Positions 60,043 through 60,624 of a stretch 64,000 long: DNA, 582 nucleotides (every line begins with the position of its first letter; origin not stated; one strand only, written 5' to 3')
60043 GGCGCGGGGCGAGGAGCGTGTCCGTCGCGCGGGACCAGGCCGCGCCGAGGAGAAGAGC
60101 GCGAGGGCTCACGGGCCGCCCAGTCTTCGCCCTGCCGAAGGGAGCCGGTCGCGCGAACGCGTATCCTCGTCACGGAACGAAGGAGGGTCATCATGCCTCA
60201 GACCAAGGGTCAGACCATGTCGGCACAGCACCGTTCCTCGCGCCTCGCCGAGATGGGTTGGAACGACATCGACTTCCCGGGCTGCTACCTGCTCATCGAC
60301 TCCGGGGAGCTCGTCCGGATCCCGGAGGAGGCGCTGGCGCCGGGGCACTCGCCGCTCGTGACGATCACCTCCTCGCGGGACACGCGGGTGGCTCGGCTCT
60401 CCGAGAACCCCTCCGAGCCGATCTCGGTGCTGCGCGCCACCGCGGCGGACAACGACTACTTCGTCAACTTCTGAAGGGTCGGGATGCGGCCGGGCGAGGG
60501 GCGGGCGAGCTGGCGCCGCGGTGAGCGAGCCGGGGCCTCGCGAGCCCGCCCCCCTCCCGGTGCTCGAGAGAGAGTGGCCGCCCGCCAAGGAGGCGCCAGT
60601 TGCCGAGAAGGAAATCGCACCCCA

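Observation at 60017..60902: Two tandem paralogous small proteins of unknown function downstream of an NtrC-type two-component system, preceded by a near-consensus sigma-54 promoter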

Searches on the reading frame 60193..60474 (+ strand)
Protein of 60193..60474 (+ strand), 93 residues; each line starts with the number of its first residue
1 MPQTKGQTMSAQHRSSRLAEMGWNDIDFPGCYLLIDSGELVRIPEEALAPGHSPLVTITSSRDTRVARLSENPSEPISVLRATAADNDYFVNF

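Call 3: search_protein_families(library=pfam, proteins=[window:60193-60474:+], max_evalue=0.1)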
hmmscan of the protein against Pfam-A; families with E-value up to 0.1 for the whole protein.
window:60193-60474:+ (93 aa): 0 families

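Call 4: search_protein_families(library=ncbifam, proteins=[window:60193-60474:+], max_evalue=1)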
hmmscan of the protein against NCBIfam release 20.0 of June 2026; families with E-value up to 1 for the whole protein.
window:60193-60474:+ (93 aa): 0 families

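Call 6: find_homologous_proteins(query=window:60193-60471:+, max_evalue=0.01)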
Query window:60193-60471:+ (93 aa): 110 proteins with E <= 0.01 among 112 candidates.
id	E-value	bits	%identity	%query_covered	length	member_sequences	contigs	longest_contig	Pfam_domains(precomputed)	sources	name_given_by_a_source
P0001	7.4e-55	201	100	100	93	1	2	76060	-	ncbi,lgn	-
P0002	4.3e-43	163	81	100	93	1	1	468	-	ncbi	-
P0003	2.9e-42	160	78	100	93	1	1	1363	-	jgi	jgi:hypothetical protein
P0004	6.7e-41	156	78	100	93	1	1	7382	-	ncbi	-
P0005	1.6e-40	155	77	100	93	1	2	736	-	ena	-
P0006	5.2e-40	153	77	97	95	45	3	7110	-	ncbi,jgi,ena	jgi:hypothetical protein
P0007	8.2e-40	153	77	100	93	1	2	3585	-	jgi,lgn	jgi:hypothetical protein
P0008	9.8e-40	152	73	100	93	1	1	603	-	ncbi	-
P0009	1.5e-39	152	76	96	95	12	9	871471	-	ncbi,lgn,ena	ncbi:MAG: hypothetical protein ACRD3J_04035 [Thermoanaerobaculia bacterium]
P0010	2.3e-39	151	77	97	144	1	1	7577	-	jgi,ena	jgi:hypothetical protein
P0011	6.6e-39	150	75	100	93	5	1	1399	-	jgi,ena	-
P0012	1.3e-38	149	74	100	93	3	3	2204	-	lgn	-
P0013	1.3e-38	149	73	97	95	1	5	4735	-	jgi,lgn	jgi:hypothetical protein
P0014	2.7e-38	148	72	100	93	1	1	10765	-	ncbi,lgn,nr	ncbi:MAG: hypothetical protein HY654_09420 [Acidobacteria bacterium]|nr:hypothetical protein [Acidob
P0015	2.9e-38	148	76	96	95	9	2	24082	-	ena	-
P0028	5.4e-37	144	72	97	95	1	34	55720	-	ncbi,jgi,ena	-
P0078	4.9e-31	125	65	100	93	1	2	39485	-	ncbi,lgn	-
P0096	4.9e-27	112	73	78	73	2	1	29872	-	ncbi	ncbi:MAG: hypothetical protein ACE5JR_09860 [Gemmatimonadota bacterium]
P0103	1.9e-25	107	58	92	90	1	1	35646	-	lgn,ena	-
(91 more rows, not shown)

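Call 9: find_encoding_contigs(protein=P0009, flank=8000, max_places=4)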
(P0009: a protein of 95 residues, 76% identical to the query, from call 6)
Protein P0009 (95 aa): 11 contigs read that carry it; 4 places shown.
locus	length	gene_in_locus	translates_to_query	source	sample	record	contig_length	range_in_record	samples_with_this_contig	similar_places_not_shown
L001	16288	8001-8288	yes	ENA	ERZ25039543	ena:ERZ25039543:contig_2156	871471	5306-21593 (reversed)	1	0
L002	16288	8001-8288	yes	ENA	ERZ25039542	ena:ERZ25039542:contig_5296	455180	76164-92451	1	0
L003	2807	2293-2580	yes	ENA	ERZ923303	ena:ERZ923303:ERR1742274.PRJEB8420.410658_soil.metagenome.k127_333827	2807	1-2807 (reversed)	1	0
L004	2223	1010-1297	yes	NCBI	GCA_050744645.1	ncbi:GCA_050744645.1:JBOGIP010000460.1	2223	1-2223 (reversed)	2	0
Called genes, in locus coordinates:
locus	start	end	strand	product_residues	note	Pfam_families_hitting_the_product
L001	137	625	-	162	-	PF07617:DUF1579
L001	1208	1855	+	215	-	PF02012:BNR (faint), PF15902:Sortilin-Vps10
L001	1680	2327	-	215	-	-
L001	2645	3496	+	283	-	PF13637:Ank_4 (faint), PF13857:Ank_5 (faint), PF24521:Ank_KRIT1 (faint), PF00023:Ank (weak), PF13606:Ank_3 (faint), PF12796:Ank_2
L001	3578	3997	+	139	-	-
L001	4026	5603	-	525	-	PF13492:GAF_3 (faint), PF01590:GAF, PF13185:GAF_2, PF00512:HisKA, PF02518:HATPase_c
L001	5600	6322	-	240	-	-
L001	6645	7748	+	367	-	PF00158:Sigma54_activat, PF13191:AAA_16 (weak), PF14532:Sigma54_activ_2, PF00004:AAA (faint), PF07728:AAA_5, PF25601:AAA_lid_14, PF02954:HTH_8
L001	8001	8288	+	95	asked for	-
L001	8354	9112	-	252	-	PF00174:Oxidored_molyb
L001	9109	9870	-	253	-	PF01292:Ni_hydr_CYTB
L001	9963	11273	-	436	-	PF00083:Sugar_tr (weak), PF07690:MFS_1, PF11700:ATG22 (weak)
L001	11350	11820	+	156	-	PF04237:YjbR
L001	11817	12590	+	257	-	PF00583:Acetyltransf_1, PF13508:Acetyltransf_7 (faint)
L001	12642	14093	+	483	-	PF13489:Methyltransf_23, PF13847:Methyltransf_31 (weak), PF08241:Methyltransf_11, PF08242:Methyltransf_12, PF13649:Methyltransf_25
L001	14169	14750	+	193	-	PF00034:Cytochrom_C, PF13442:Cytochrome_CBB3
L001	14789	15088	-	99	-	-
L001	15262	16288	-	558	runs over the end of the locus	PF13646:HEAT_2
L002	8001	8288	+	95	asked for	-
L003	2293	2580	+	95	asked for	-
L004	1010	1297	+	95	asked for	-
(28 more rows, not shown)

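Call 10: find_encoding_contigs(protein=P0028, flank=6000, max_places=3)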
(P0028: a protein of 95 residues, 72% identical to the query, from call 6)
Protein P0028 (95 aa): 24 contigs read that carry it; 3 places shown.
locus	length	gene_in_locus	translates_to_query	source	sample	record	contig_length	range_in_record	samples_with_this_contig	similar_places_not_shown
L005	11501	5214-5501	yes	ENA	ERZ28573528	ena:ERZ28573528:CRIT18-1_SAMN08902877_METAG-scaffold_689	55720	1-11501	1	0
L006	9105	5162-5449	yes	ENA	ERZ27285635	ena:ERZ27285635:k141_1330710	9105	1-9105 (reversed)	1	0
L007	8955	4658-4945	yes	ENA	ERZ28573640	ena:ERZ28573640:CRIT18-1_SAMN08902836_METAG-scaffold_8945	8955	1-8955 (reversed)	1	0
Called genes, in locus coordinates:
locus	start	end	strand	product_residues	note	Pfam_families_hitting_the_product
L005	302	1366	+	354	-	PF00144:Beta-lactamase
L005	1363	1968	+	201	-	-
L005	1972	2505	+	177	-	PF14334:DUF4390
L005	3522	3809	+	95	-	-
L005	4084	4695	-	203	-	-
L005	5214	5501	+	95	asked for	-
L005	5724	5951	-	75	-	-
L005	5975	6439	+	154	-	-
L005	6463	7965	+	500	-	-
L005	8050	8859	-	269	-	PF02739:5_3_exonuc_N, PF01367:5_3_exonuc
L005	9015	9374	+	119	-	PF01436:NHL (faint)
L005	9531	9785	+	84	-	-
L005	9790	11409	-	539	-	PF00498:FHA, PF16697:Yop-YscD_cpl, PF01590:GAF, PF07228:SpoIIE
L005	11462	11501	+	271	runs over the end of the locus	PF01416:PseudoU_synth_1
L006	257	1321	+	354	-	PF00144:Beta-lactamase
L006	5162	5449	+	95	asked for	-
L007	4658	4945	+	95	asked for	-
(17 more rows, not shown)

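Call 11: find_encoding_contigs(protein=P0078, flank=6000, max_places=2)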
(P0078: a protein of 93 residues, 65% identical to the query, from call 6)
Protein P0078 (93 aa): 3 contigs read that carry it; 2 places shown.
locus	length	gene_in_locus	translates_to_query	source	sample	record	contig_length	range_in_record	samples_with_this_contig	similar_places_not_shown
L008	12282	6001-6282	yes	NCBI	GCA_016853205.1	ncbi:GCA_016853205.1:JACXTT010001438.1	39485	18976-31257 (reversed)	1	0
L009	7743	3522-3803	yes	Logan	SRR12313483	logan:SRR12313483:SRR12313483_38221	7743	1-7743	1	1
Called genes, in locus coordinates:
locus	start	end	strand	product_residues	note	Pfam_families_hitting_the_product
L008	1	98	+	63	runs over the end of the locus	-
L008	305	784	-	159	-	-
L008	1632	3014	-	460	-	PF00072:Response_reg, PF00158:Sigma54_activat, PF14532:Sigma54_activ_2, PF07728:AAA_5 (weak), PF25601:AAA_lid_14, PF02954:HTH_8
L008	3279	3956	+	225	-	-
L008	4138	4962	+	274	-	PF12833:HTH_18, PF00165:HTH_AraC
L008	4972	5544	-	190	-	-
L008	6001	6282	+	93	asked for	-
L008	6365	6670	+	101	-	-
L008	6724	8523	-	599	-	PF03572:Peptidase_S41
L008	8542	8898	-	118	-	PF06445:GyrI-like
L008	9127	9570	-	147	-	-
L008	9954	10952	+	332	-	PF20030:bpMoxR, PF07726:AAA_3, PF07728:AAA_5, PF17863:AAA_lid_2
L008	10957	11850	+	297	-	PF01882:DUF58, PF13519:VWA_2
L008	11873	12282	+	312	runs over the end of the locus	PF14316:DUF4381 (weak)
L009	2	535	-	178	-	?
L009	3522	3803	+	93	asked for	-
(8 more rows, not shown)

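Call 12: find_encoding_contigs(protein=P0103, flank=6000, max_places=2)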
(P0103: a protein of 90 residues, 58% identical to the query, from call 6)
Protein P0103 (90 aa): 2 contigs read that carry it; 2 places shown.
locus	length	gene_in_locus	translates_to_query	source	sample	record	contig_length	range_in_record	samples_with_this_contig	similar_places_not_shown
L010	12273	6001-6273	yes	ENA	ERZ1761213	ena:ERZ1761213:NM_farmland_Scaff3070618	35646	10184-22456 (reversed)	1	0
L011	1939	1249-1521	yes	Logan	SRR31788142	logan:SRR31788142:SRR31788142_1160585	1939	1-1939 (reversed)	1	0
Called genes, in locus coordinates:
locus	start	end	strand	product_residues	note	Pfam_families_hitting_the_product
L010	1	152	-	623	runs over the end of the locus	PF12796:Ank_2, PF13637:Ank_4, PF00023:Ank (weak), PF13637:Ank_4 (weak), PF12796:Ank_2, PF00023:Ank, PF13637:Ank_4, PF13637:Ank_4, +5 more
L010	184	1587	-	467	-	PF07586:HXXSHH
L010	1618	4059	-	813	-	PF07626:PSD3, PF07637:PSD5, PF07631:PSD4, PF07627:PSCyt3, PF07624:PSD2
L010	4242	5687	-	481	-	PF00144:Beta-lactamase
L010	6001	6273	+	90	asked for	-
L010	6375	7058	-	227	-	PF12833:HTH_18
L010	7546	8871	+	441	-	PF01546:Peptidase_M20, PF07687:M20_dimer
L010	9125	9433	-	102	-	-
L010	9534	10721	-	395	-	PF02771:Acyl-CoA_dh_N, PF02770:Acyl-CoA_dh_M, PF00441:Acyl-CoA_dh_1, PF08028:Acyl-CoA_dh_2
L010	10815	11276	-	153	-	PF06094:GGACT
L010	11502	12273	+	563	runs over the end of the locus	PF02554:CstA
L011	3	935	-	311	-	?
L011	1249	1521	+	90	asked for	-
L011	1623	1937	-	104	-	?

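Call 13: find_encoding_contigs(protein=P0096, flank=6000, max_places=2)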
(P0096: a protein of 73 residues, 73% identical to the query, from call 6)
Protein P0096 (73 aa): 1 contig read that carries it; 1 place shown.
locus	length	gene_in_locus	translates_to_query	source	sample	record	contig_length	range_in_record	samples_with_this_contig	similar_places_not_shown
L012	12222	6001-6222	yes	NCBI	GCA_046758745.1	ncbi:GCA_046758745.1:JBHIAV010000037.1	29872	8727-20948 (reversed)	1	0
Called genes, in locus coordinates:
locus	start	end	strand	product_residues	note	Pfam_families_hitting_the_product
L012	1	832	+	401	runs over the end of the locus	PF00266:Aminotran_5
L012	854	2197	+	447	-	PF00209:SNF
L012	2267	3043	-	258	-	PF04199:Cyclase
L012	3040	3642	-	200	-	PF02775:TPP_enzyme_C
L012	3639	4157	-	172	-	PF02776:TPP_enzyme_N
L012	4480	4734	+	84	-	-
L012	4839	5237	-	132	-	PF24709:DUF7670 (weak)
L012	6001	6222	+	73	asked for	-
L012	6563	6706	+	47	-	-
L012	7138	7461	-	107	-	-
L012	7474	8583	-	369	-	PF25819:Nal1_C (weak)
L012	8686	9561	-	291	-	PF02368:Big_2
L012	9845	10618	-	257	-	-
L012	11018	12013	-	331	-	-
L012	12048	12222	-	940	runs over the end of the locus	PF00515:TPR_1 (faint), PF07719:TPR_2 (faint), PF13181:TPR_8 (faint), PF13424:TPR_12, PF17874:TPR_MalT (weak), PF13424:TPR_12, PF17874:TPR_MalT (weak), PF12770:CHAT, +1 more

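Call 14: find_related_loci(query=A1, collection=genome_contigs, flank=5000)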
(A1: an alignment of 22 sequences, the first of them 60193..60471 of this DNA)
Query A1 (93 aa) in genome_contigs; peptide patterns used: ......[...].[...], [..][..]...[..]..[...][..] (x = any residue, [..] = any of these).
48 stretches matched a pattern; 16 encode a relative of the query (tblastn E <= 1e-3); 16 distinct loci.
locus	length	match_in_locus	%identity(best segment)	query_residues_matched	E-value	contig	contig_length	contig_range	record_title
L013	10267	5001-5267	74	5-93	3e-45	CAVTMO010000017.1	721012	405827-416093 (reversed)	MAG: uncultured Acidobacteriota bacterium isolate MFD06229.bin.2.140 genome assembly, contig: contig_7794, whole genome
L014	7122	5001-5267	74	5-93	3e-45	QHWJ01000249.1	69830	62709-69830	MAG: Acidobacteria bacterium isolate gp6 AA46 14_0929_02_40cm_scaffold_848_curated, whole genome shotgun sequence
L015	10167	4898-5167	74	4-93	7e-45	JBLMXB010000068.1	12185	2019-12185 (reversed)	MAG: Hyphomicrobiales bacterium isolate MAG267 PRJNA957066_bin47_renamed_67, whole genome shotgun sequence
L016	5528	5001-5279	72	1-93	1e-44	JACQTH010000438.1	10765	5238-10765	MAG: Acidobacteria bacterium isolate NC_groundwater_1406_Ag_S-0.65um_65_44 S_p65_S5_coassembly_k141_3330108, whole genom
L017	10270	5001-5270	73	4-93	7e-44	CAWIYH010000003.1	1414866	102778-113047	MAG: uncultured Acidobacteriota bacterium isolate MFD04944.bin.1.167 genome assembly, contig: contig_36343, whole genome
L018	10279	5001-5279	67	1-93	2e-40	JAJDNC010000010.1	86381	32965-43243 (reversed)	MAG: Gemmatimonadetes bacterium isolate ALJrbin.14 k141_1389162, whole genome shotgun sequence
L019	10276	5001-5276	68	1-93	2e-39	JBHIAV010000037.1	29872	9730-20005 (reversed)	MAG: Gemmatimonadota bacterium isolate K_2_bin.6 NODE_542_length_29872_cov_10.415032, whole genome shotgun sequence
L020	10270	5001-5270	73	4-93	5e-39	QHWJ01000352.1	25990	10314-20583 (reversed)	MAG: Acidobacteria bacterium isolate gp6 AA46 14_0929_02_40cm_scaffold_1408_curated, whole genome shotgun sequence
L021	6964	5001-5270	64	4-93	2e-38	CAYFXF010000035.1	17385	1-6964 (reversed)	MAG TPA_asm: uncultured Gemmatimonadota bacterium isolate ERP108616_co2_409 genome assembly, contig: NODE_5124_length_17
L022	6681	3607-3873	66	5-93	5e-38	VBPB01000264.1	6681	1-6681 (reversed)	MAG: Candidatus Eisenbacteria bacterium isolate WS_11 14_1009_16_40cm_scaffold_95249_e:358.2, whole genome shotgun seque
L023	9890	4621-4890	66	4-93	8e-38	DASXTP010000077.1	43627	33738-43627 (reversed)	MAG TPA_asm: Candidatus Eisenbacteria bacterium isolate SMAG_U4695 k141_1061822, whole genome shotgun sequence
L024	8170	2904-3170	66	4-93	1e-36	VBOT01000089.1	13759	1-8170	MAG: Candidatus Eisenbacteria bacterium isolate WS_3 14_1009_16_30cm_scaffold_25539, whole genome shotgun sequence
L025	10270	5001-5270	54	4-93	2e-29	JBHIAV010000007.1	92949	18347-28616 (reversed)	MAG: Gemmatimonadota bacterium isolate K_2_bin.6 NODE_32_length_92949_cov_9.505533, whole genome shotgun sequence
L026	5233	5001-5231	51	1-78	3e-23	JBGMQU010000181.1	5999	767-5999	MAG: Gemmatimonadota bacterium isolate N04_metabat2_bin.85 NODE_8988_length_5999_cov_6.476952, whole genome shotgun sequ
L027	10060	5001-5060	90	74-93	3e-8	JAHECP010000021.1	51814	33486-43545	MAG: Acidobacteria bacterium isolate Ww172 NODE_950_length_51814_cov_12.364672, whole genome shotgun sequence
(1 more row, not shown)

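Call 24: find_encoding_contigs(protein=P0001, flank=1000, max_places=2)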
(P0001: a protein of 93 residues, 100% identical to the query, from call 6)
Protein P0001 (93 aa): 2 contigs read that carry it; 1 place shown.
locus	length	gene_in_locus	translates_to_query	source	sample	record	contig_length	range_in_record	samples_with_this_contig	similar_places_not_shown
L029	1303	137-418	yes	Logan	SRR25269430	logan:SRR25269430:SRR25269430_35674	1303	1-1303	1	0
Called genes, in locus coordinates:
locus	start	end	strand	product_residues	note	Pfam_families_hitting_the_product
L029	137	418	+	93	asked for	-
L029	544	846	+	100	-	-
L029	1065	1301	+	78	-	PF00989:PAS, PF13188:PAS_8, PF08448:PAS_4 (weak), PF13426:PAS_9 (weak)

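Call 28: predict_structure(alignment_id=A2)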
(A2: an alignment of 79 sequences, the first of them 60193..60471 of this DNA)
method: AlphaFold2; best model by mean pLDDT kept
length: 93 residues; sequences in the alignment: 79
mean_pLDDT: 72.9   pTM: 0.60
mean pLDDT of the five models: 72.9, 71.7, 71.5, 71.0, 67.2
residues with pLDDT >= 90: 0; 70-90: 60; 50-70: 20; < 50: 13
segments of 3 or more residues with pLDDT < 50: 1-3, 5-14
pLDDT, mean of each block of 10 residues (from residue 1): 42 59 84 86 77 56 79 87 85 74
secondary structure, 60 per line:
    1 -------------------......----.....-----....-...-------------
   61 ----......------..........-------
elements in order: E20-22 E30-34 E40-43 E65-70 H77-86

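Call 33: search_protein_representatives(alignment_id=A2)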
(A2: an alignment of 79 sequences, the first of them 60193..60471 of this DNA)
Query: 79 sequences, 93 profile positions. Proteins with E-value up to 0.001 (for the whole library): 365; up to 1e-10: 80; up to 1e-30: 4. The best 150 are listed.
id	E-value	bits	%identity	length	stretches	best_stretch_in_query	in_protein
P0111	9.1e-41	154.1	-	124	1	1-93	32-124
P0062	9.1e-40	150.9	-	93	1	1-93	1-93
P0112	3.9e-38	145.7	-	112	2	18-93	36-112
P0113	9.1e-35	134.9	-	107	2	11-93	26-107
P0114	3.6e-28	113.7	-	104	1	4-79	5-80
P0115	4.4e-28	113.4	-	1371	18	54-91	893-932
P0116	2.0e-26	108.1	-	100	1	2-68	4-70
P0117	2.8e-26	107.7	-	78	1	4-78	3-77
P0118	4.9e-26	106.9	-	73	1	21-93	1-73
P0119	2.7e-25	104.5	-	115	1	2-70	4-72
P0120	4.7e-21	90.9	-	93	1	10-93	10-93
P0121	6.4e-21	90.5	-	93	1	2-93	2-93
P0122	4.7e-20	87.7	-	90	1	17-93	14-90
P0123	7.9e-20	87.0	-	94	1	8-93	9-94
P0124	9.9e-20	86.7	-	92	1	8-93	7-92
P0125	1.4e-19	86.1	-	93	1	8-93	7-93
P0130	3.0e-17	78.7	-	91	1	7-93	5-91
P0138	1.3e-15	73.4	-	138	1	17-93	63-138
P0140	2.9e-15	72.4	-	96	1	22-93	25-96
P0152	1.3e-13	67.0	-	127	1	11-93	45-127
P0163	1.6e-12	63.5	-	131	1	7-92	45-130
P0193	1.2e-10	57.5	-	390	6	64-91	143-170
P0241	2.2e-09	53.5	-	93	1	12-93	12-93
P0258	1.5e-08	50.9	-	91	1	3-92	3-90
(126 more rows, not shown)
